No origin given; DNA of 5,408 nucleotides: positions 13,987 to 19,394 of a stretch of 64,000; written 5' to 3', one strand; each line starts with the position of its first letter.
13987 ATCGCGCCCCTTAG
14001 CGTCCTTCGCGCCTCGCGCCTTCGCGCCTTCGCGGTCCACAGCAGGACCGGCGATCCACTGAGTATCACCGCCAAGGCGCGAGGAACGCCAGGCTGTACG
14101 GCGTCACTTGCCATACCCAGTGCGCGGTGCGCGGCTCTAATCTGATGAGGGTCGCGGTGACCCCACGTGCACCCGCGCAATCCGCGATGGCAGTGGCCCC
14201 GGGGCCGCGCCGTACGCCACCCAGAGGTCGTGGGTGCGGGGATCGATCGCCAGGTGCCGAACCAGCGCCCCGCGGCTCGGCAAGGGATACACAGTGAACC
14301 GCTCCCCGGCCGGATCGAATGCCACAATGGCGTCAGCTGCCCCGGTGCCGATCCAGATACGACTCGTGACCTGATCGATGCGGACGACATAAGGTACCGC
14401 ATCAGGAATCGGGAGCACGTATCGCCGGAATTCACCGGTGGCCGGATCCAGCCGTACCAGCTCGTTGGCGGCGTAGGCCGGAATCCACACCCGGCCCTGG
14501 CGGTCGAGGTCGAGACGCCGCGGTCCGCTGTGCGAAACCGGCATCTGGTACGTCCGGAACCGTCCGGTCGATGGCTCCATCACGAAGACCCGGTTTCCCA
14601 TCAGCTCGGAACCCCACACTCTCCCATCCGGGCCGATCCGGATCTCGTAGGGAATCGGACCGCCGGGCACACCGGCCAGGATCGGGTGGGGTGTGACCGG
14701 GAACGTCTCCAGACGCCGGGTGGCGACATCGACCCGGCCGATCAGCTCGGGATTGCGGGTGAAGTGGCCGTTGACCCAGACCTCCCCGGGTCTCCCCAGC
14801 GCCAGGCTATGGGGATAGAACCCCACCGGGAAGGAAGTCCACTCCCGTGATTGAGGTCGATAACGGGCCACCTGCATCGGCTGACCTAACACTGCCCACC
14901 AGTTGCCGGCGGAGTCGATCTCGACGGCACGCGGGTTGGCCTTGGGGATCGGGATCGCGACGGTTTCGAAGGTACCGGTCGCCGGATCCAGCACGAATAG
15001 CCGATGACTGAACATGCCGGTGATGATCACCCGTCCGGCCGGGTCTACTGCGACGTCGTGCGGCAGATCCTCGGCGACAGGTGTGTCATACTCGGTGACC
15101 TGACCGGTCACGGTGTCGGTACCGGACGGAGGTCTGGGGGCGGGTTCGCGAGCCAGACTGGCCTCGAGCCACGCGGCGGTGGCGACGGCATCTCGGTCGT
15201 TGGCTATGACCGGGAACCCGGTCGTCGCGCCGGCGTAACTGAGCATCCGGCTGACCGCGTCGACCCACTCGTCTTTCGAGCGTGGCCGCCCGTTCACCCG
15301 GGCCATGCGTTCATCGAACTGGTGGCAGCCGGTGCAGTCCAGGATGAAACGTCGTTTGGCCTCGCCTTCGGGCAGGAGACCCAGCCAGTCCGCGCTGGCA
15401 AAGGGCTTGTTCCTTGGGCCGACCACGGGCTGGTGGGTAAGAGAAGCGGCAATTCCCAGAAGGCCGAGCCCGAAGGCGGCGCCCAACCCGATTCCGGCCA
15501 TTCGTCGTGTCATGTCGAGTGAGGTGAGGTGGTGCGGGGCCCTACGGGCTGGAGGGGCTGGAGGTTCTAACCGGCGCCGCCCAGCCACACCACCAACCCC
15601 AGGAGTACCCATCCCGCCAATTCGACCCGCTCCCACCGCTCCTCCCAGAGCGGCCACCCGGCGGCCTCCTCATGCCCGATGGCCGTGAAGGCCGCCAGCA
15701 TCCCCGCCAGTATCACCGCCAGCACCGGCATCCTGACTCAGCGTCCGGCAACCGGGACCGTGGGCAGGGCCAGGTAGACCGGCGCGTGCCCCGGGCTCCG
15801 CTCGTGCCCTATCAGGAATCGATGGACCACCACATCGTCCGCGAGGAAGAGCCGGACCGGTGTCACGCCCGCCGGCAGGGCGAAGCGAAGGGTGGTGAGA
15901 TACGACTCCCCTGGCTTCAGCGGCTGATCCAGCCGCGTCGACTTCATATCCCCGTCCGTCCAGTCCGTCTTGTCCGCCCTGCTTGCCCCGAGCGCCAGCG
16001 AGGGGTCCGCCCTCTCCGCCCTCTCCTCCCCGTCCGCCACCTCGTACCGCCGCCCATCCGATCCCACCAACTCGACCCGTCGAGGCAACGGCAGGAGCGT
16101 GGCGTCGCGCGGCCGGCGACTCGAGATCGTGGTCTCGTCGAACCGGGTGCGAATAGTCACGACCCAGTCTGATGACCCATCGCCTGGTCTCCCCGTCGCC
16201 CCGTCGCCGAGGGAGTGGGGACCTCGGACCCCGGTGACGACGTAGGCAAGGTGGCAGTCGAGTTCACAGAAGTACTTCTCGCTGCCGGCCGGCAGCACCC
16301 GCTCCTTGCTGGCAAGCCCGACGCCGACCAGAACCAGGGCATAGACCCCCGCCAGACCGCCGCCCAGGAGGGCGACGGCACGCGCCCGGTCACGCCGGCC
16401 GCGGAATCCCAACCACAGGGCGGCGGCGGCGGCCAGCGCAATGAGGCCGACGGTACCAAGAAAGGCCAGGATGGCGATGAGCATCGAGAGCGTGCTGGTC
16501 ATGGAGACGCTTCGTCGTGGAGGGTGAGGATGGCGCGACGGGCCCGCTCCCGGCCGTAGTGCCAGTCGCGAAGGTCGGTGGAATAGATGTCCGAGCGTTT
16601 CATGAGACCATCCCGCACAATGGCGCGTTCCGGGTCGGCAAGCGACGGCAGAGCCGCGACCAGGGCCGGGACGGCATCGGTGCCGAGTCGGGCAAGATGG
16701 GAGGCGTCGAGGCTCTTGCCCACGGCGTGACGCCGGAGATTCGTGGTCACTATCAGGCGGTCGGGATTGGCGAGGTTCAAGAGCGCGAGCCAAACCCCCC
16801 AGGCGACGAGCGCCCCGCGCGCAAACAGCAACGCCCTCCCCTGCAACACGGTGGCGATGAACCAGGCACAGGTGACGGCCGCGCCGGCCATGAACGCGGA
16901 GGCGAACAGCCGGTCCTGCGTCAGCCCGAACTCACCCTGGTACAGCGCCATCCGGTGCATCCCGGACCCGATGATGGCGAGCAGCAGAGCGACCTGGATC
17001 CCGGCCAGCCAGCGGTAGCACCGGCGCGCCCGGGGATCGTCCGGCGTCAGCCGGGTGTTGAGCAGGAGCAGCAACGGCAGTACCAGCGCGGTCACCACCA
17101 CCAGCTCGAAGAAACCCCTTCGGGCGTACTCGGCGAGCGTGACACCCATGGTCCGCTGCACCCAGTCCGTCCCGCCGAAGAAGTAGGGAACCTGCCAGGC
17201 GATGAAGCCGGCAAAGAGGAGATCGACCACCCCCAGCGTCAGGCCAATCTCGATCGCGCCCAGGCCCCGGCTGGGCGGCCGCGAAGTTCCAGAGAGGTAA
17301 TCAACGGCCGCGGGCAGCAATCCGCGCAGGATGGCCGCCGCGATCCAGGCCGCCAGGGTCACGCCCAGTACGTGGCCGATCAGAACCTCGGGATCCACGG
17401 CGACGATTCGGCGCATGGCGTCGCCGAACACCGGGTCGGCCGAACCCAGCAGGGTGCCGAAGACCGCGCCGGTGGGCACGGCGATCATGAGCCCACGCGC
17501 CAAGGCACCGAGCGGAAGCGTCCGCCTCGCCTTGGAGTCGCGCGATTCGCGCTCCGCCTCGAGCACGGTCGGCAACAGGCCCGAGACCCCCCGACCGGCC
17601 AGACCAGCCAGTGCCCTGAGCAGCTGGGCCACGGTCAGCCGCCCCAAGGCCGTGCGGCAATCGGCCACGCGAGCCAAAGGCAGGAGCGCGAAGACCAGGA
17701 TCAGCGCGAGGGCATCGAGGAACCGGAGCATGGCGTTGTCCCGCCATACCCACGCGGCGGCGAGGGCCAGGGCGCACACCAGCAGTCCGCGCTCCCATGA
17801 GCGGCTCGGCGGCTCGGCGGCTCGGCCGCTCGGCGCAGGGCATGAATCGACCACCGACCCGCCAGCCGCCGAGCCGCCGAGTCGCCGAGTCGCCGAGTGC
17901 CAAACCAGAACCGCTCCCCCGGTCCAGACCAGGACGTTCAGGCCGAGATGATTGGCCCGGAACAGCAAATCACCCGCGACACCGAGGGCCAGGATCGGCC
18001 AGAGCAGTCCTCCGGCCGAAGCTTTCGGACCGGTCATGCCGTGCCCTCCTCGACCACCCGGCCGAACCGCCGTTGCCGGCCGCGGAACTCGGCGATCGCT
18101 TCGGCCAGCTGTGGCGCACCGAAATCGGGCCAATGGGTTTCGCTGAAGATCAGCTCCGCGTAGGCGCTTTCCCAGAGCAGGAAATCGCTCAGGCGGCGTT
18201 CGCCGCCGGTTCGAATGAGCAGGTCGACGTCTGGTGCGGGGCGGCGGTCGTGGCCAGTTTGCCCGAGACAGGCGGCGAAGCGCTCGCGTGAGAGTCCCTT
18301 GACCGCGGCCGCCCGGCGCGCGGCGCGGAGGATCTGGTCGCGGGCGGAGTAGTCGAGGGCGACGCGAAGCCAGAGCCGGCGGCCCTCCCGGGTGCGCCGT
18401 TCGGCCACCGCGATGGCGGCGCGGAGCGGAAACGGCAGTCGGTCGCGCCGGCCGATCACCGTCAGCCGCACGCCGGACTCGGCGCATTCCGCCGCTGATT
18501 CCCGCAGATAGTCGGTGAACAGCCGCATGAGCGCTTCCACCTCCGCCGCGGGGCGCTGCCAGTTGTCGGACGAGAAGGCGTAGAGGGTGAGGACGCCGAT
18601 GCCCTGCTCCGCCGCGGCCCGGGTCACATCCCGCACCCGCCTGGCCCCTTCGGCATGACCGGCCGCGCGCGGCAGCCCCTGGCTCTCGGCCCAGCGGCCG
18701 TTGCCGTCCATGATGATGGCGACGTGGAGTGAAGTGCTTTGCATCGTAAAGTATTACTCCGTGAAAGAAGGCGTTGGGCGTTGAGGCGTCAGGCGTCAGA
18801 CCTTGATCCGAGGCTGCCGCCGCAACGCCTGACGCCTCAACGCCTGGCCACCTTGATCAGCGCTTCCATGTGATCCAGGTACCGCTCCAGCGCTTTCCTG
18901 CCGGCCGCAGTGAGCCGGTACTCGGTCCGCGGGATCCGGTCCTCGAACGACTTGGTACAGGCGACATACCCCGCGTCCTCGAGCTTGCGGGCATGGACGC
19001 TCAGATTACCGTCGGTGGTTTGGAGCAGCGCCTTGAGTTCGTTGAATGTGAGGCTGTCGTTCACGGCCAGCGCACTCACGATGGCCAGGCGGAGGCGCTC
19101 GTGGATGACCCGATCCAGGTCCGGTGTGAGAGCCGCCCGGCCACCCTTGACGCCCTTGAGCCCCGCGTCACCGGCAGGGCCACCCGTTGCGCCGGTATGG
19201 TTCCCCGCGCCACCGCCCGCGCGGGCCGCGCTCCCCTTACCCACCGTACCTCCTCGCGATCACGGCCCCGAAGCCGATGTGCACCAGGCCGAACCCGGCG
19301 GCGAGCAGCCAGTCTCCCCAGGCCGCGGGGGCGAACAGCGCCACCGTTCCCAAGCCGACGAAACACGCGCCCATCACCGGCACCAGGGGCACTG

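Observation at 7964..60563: Dispersed 7-8-nt tandem repeats organised as inverted arms at 12 loci, many inside operons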

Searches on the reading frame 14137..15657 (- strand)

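Call 52: search_protein_families(library=pfam, proteins=[window:14137-15657:-])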
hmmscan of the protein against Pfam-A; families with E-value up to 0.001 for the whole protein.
window:14137-15657:- (506 aa): 2 families
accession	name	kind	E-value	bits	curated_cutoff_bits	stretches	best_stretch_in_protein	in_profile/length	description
PF24684.1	Vgb_lyase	-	5.8e-24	84.8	50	2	335-481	14-155/290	Virginiamycin B lyase family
PF08450.18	SGL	-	5.4e-08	33.2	26.3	0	384-418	191-225/246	SMP-30/Gluconolactonase/LRE-like region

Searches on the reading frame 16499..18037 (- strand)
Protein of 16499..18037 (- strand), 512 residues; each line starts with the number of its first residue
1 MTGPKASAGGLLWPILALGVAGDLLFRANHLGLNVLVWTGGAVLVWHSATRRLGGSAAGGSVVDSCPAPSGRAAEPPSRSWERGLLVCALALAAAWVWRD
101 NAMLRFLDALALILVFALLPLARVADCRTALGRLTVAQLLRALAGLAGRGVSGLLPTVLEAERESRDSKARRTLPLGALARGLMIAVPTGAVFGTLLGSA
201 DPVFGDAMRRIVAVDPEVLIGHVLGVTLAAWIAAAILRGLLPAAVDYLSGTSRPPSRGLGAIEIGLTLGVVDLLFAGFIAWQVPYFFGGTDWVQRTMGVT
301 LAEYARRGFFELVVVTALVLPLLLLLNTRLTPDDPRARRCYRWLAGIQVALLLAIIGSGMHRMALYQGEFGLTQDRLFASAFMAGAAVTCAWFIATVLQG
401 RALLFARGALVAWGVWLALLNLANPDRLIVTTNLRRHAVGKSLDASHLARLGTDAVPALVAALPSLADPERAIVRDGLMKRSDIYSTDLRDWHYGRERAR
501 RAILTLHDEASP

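Call 52: search_protein_families(library=pfam, proteins=[window:16499-18037:-])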
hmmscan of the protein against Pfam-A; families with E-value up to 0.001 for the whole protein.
window:16499-18037:- (512 aa): 1 family
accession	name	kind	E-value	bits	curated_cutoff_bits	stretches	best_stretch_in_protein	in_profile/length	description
PF13687.11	DUF4153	-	9.6e-72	242.6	27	1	87-460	2-371/373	Domain of unknown function (DUF4153)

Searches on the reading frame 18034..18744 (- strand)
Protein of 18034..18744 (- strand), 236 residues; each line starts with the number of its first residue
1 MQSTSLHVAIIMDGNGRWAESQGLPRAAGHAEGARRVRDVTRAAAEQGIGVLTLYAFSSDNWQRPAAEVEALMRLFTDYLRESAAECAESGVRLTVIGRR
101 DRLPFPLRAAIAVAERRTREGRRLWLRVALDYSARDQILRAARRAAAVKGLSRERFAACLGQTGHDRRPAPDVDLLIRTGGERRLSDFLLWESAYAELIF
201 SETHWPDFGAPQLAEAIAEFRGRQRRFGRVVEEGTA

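Call 14: search_protein_families(library=pfam, proteins=[window:18034-18744:-])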
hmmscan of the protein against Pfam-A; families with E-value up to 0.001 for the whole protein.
window:18034-18744:- (236 aa): 1 family
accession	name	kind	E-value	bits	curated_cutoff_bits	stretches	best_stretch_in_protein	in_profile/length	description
PF01255.24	Prenyltransf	-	7.5e-72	241.9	27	1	11-228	1-219/219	Putative undecaprenyl diphosphate synthase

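Call 16: find_related_loci(query=window:18034-18744:-, collection=genome_contigs, flank=6000)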
Query window:18034-18744:- (236 aa) in genome_contigs; peptide patterns used: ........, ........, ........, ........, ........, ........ (x = any residue, [..] = any of these).
600 stretches matched a pattern (row limit reached: there are more); 597 encode a relative of the query (tblastn E <= 1e-3); the best 80 are kept; 80 distinct loci.
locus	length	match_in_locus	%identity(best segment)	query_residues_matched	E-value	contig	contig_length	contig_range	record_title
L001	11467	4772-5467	61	2-232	8e-85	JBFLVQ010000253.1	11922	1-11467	MAG: Acidobacteriota bacterium isolate MAG010 MAG010_253, whole genome shotgun sequence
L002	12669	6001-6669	62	6-228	1e-81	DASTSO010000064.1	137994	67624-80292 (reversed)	MAG TPA_asm: Gemmatimonadales bacterium isolate SMAG_U2282 k141_275147, whole genome shotgun sequence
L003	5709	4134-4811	62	2-227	9e-82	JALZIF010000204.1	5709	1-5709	MAG: Gemmatimonadota bacterium isolate MOJ bin7 SC8837-39_k127_2485795, whole genome shotgun sequence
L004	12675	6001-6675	57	3-228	7e-76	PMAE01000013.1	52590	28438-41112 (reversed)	MAG: Gemmatimonadetes bacterium isolate palsa_1248 73.20120700_P2D.7_contig_35, whole genome shotgun sequence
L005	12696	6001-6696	53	2-233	6e-74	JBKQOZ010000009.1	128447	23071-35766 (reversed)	MAG: Steroidobacteraceae bacterium isolate LAWAr2D2E2F__bin_79 LAWAr2D2E2F_000000027685, whole genome shotgun sequence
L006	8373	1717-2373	56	6-236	3e-72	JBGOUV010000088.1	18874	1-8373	MAG: Terriglobia bacterium isolate OBJ_0618_7090110_130 k141_68272_length_18874_cov_13.1477, whole genome shotgun sequen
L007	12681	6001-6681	55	6-232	4e-71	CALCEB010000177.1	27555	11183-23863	MAG TPA_asm: uncultured Acidobacteria bacterium isolate SRR5457059_bin.137_CONCOCT_v1.1_MAG genome assembly, contig: ERZ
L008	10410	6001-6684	57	1-218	8e-69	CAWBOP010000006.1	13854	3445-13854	MAG: Terriglobia bacterium isolate MFD01299.bin.2.51 genome assembly, contig: contig_138366, whole genome shotgun sequen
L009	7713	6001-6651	60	4-232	3e-68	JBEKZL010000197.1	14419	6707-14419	MAG: Bryobacteraceae bacterium isolate SPRUCE 69 SPRUCE_69_197, whole genome shotgun sequence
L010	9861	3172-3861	61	6-233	1e-67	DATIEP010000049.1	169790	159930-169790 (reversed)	MAG TPA_asm: Gemmatimonadaceae bacterium isolate SMAG_U16372 k141_1058521, whole genome shotgun sequence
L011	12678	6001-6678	52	7-236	9e-67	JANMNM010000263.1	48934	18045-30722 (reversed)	MAG: Gemmatimonadaceae bacterium isolate OTE_58_metabat_331 OTE_58_k141_3103494, whole genome shotgun sequence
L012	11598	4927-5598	48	7-233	5e-66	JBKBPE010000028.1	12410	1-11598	MAG: Aquificaceae bacterium isolate 21H_023.bin.9 NODE_28_length_12410_cov_4.675343, whole genome shotgun sequence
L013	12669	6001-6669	48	7-230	2e-65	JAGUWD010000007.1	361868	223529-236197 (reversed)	MAG: Thermodesulfovibrionales bacterium isolate DeMMO5_1 c_000000003172, whole genome shotgun sequence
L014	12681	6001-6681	46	7-230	6e-65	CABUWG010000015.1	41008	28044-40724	MAG TPA_asm: uncultured proteobacterium isolate MGYG-HGUT-04444 genome assembly, contig: GUT_GENOME274919_15, whole geno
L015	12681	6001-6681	55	6-232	5e-65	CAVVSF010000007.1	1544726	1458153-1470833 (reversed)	MAG: uncultured Acidobacteriota bacterium isolate MFD02840.bin.1.397 genome assembly, contig: contig_4388, whole genome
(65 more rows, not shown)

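Call 22: find_encoding_contigs(protein=window:18034-18744:-, flank=3000, max_places=6)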
Protein window:18034-18744:- (236 aa): no gene with exactly this product is on record in the collection.

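Call 32: find_homologous_proteins(query=window:18034-18744:-, max_evalue=1e-40)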
Query window:18034-18744:- (236 aa): 7987 proteins with E <= 1e-40 among 8000 candidates; the best 120 are listed.
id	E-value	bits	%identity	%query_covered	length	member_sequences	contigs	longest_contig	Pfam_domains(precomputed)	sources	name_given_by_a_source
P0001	6.5e-148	508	100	100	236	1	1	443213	PF01255.25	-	-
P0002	1.1e-118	413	84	95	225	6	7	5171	PF01255.25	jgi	jgi:undecaprenyl diphosphate synthase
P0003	2.6e-116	405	84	95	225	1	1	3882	PF01255.25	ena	-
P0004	3.1e-111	388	80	95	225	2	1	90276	PF01255.25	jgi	-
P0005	3.0e-108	379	80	95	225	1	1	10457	PF01255.25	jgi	jgi:undecaprenyl diphosphate synthase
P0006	1.5e-107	376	78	95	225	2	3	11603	PF01255.25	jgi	jgi:undecaprenyl diphosphate synthase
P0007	1.2e-104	367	75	99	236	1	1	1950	PF01255.25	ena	-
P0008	1.7e-102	360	74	97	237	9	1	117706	PF01255.25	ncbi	-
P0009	7.3e-102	358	72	92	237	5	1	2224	PF01255.25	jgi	jgi:undecaprenyl diphosphate synthase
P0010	1.5e-101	357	73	97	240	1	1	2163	PF01255.25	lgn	-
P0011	1.7e-101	357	74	97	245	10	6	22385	PF01255.25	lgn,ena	-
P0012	4.4e-101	355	75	88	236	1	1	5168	PF01255.25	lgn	-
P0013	2.4e-100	353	73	92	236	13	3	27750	PF01255.25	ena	-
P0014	5.1e-100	352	73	97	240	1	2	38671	PF01255.25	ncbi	ncbi:MAG: polyprenyl diphosphate synthase [Gemmatimonadales bacterium]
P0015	7.2e-100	351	73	93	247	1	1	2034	PF01255.25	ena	-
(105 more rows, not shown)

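Call 33: find_encoding_contigs(protein=P0004, flank=10000, max_places=2)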
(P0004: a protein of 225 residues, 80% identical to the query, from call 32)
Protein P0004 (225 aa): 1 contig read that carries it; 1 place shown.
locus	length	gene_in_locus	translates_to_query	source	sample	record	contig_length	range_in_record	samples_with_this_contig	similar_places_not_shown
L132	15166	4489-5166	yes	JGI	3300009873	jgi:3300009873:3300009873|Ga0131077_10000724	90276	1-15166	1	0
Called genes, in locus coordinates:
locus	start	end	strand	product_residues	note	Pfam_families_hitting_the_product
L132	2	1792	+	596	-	?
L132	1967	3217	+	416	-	-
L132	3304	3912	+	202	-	-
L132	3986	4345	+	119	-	PF01022:HTH_5 (faint), PF13601:HTH_34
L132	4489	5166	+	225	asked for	PF01255:Prenyltransf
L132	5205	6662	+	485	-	PF13687:DUF4153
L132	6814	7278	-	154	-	-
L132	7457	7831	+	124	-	-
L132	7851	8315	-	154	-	PF14534:DUF4440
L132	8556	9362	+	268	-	PF00149:Metallophos (faint)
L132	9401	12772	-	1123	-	-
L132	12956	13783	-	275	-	PF04951:Peptidase_M55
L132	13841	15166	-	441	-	-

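Call 34: find_encoding_contigs(protein=P0002, flank=5000, max_places=4)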
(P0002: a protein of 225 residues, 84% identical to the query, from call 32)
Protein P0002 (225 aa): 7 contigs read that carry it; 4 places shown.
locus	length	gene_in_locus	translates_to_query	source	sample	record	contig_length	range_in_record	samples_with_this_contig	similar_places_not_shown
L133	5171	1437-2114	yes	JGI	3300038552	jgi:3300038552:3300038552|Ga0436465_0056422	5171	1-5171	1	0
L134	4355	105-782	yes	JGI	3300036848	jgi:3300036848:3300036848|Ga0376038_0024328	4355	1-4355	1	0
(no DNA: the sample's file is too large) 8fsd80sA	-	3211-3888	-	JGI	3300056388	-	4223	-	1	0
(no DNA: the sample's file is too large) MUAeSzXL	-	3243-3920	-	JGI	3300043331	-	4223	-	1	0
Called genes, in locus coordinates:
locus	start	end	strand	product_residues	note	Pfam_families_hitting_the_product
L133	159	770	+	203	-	-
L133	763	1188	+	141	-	PF13601:HTH_34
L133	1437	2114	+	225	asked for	PF01255:Prenyltransf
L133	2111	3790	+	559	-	PF13687:DUF4153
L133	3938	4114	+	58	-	-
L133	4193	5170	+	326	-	?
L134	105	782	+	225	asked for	PF01255:Prenyltransf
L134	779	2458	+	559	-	PF13687:DUF4153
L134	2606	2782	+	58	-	-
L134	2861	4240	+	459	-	PF08450:SGL (faint), PF24684:Vgb_lyase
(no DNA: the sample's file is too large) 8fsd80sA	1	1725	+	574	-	?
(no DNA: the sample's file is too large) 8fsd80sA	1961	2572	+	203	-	-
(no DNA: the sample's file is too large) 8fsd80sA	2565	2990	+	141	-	PF13601:HTH_34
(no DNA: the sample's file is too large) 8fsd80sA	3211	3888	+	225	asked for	PF01255:Prenyltransf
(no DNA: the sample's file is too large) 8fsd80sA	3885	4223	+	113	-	?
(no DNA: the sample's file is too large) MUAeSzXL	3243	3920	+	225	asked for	PF01255:Prenyltransf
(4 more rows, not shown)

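Call 35: find_encoding_contigs(protein=P0008, flank=10000, max_places=2)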
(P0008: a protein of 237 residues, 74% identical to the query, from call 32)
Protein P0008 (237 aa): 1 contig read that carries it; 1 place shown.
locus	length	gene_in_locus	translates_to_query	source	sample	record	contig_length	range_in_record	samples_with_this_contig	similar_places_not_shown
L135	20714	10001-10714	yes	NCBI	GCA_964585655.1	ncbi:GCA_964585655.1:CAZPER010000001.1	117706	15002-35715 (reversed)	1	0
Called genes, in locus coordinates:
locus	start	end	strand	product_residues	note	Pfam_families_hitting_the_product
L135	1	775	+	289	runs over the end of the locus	PF14258:DUF4350 (weak)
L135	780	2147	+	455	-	PF00072:Response_reg, PF00158:Sigma54_activat, PF14532:Sigma54_activ_2, PF25601:AAA_lid_14, PF02954:HTH_8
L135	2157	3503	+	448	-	PF02518:HATPase_c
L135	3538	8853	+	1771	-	PF02369:Big_1 (weak)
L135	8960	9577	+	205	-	-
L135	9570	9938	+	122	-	PF13601:HTH_34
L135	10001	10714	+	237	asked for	PF01255:Prenyltransf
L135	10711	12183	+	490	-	PF13687:DUF4153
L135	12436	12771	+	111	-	-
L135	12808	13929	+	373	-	PF00685:Sulfotransfer_1, PF13469:Sulfotransfer_3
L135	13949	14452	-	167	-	PF13279:4HBT_2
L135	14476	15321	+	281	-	PF00149:Metallophos (weak)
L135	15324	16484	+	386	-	-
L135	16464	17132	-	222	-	-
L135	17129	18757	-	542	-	-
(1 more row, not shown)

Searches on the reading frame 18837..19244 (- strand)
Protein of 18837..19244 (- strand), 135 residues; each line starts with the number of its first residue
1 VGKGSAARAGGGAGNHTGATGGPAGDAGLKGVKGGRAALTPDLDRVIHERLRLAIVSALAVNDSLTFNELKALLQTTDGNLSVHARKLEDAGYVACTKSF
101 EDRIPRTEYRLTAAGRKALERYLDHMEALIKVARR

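Call 14: search_protein_families(library=pfam, proteins=[window:18837-19244:-])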
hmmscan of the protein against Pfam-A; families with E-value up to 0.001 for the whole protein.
window:18837-19244:- (135 aa): 8 families
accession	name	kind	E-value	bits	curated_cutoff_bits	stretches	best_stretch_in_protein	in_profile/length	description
PF13601.12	HTH_34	-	2.2e-29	101.9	27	1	51-130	1-80/80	Winged helix DNA-binding domain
PF01022.26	HTH_5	-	2.9e-06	27.5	22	1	52-94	4-45/47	Bacterial regulatory protein, arsR family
PF01638.23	HxlR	-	3.3e-05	24.1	20.8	1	47-131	2-84/91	HxlR-like helix-turn-helix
PF12802.13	MarR_2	-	5.7e-05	23.6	27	1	53-95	8-51/61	MarR family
PF12840.13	HTH_20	-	8.4e-05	22.9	27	1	50-92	4-46/51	Helix-turn-helix domain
PF03551.20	PadR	-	9.2e-05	22.8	27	1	73-120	26-74/75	Transcriptional regulator PadR-like family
PF01047.28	MarR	-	0.00027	21.2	24.6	1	53-103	6-56/59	MarR family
PF24038.1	DUF7347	-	0.00068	20.3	27.6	0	47-119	8-74/77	Domain of unknown function (DUF7347)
